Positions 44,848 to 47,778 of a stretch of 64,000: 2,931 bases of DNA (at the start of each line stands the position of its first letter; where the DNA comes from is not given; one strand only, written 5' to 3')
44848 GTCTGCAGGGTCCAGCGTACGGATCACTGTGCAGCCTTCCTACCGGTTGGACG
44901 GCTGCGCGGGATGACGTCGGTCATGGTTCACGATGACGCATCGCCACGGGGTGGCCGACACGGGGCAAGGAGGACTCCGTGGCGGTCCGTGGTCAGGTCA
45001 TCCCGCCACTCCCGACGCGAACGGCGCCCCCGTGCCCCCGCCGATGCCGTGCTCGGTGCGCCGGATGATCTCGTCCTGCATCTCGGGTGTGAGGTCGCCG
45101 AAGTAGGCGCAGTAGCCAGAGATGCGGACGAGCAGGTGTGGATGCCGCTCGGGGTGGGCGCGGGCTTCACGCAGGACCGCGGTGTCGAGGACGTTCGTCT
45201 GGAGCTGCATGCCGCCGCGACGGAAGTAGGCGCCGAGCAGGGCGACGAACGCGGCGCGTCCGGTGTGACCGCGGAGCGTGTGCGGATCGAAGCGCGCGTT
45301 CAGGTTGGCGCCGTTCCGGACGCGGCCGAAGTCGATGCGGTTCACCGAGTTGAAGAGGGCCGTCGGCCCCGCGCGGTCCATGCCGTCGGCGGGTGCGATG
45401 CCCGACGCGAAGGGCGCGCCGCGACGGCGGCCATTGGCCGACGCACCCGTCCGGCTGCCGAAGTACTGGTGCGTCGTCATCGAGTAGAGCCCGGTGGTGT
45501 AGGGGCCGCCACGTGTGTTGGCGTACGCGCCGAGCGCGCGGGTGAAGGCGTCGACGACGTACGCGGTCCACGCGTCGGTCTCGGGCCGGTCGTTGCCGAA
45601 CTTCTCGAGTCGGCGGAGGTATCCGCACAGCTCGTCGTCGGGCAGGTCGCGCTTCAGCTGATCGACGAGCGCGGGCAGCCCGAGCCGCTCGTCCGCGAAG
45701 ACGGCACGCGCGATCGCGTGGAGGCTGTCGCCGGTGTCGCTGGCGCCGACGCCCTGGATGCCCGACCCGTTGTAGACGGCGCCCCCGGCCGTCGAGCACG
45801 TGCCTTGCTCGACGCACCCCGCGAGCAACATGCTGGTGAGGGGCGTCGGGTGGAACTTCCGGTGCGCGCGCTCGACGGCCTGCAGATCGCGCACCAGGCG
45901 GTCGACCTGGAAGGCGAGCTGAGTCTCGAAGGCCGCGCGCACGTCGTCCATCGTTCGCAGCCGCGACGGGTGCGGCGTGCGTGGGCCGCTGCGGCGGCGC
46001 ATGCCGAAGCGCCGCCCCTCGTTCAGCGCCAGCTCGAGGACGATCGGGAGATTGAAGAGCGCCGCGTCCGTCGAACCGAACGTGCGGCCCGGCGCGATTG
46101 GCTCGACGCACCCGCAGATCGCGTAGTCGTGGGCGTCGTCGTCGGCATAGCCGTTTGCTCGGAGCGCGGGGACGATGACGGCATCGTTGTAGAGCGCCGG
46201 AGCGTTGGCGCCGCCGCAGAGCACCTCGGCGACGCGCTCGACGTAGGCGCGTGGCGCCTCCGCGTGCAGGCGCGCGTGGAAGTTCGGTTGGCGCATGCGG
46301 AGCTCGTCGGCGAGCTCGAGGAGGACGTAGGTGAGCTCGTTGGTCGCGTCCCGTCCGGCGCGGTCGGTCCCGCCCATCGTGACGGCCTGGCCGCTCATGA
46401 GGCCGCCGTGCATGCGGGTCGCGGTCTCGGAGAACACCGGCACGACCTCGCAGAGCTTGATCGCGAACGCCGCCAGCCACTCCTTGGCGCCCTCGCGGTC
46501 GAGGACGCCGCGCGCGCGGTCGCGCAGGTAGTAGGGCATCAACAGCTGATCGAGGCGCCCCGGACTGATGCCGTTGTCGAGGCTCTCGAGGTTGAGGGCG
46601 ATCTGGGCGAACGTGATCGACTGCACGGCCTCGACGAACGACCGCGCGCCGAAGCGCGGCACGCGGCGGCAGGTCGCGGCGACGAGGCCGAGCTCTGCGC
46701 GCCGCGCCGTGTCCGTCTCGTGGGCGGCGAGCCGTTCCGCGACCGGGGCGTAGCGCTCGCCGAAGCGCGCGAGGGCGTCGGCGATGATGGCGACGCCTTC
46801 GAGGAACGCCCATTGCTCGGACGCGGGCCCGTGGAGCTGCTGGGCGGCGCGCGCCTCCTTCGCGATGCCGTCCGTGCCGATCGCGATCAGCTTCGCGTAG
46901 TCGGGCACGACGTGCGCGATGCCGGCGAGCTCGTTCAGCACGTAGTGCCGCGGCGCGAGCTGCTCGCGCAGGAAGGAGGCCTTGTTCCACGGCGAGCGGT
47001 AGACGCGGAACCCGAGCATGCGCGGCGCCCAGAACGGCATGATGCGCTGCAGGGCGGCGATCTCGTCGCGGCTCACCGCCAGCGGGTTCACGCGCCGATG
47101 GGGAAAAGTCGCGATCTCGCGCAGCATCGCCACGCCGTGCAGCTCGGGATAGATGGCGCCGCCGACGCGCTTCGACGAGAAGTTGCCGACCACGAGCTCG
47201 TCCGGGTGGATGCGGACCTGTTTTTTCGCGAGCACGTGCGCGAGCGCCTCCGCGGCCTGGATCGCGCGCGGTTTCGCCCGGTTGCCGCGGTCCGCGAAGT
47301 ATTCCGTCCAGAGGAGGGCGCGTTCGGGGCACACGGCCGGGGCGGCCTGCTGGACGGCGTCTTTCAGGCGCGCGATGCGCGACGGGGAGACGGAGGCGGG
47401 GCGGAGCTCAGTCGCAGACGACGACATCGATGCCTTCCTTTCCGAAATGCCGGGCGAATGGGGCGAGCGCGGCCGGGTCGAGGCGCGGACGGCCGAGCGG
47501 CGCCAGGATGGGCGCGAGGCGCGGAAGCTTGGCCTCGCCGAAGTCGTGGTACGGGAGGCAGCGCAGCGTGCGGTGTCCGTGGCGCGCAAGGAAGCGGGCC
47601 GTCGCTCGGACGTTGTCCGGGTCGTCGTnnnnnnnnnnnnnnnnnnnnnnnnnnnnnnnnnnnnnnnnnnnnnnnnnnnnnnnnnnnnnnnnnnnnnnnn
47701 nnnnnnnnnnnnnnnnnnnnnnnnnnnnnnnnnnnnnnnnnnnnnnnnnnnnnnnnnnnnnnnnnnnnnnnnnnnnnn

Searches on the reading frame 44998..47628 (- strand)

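Call 8: search_protein_families(library=pfam, proteins=[window:44998-47628:-], max_evalue=0.0001)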
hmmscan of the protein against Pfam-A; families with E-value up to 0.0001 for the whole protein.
window:44998-47628:- (876 aa): 2 families
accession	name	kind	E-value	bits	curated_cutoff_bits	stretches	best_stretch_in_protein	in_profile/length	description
PF02901.20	PFL-like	-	4.6e-159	531.5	24.3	1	83-724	3-647/647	Pyruvate formate lyase-like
PF01228.26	Gly_radical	-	1.9e-25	89.8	22.2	1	740-843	1-105/106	Glycine radical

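Call 23: search_protein_families(library=ncbifam, proteins=[window:44998-47628:-], max_evalue=0.00001)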
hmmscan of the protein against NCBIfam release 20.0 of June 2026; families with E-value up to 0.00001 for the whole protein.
window:44998-47628:- (876 aa): 12 families
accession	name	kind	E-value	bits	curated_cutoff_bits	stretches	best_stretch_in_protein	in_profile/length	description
TIGR01774.1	PFL2-3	subfamily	1.9e-187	625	678.2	1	83-861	4-785/786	formate C-acetyltransferase/glycerol dehydratase family glycyl radical enzyme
NF048009.1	SfplDhtHpfGKleb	equivalog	1.7e-132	443.2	1000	1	83-859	26-821/824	(2S)-3-sulfopropanediol dehydratase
NF007437.0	PRK09983.1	equivalog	3.6e-131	438.7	1109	1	83-861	3-764/765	formate C-acetyltransferase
NF048011.1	SfplDhtHpsGDes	equivalog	4.4e-127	425.5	1000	1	80-860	21-819/821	(2S)-3-sulfopropanediol dehydratase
NF043068.1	glycl_HYPD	equivalog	5.3e-122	408.4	1100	1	83-860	2-782/784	trans-4-hydroxy-L-proline dehydratase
TIGR04394.1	choline_CutC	equivalog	3.6e-115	386.3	1050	1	83-858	3-784/789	choline trimethylamine-lyase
NF033718.1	indole_decarb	equivalog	2.9e-79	267.3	1100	2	269-660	250-642/868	indoleacetate decarboxylase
NF033715.1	glycyl_HPDL_Lrg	equivalog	1.8e-69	234.5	1150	2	273-659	269-675/901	4-hydroxyphenylacetate decarboxylase large subunit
TIGR01255.1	pyr_form_ly_1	equivalog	4.4e-33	114.7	994.2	1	332-860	237-741/744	formate C-acetyltransferase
NF038360.1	rad_fix_GrcA3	exception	1.4e-17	63.5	158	1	794-860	9-75/78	autonomous glycyl radical cofactor GrcA3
TIGR04365.1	spare_glycyl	equivalog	5e-11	43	170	1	804-858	67-121/126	autonomous glycyl radical cofactor GrcA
NF008341.1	PRK11127.1-1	equivalog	7.5e-11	41.9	145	1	810-860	27-77/80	autonomous glycyl radical cofactor GrcA2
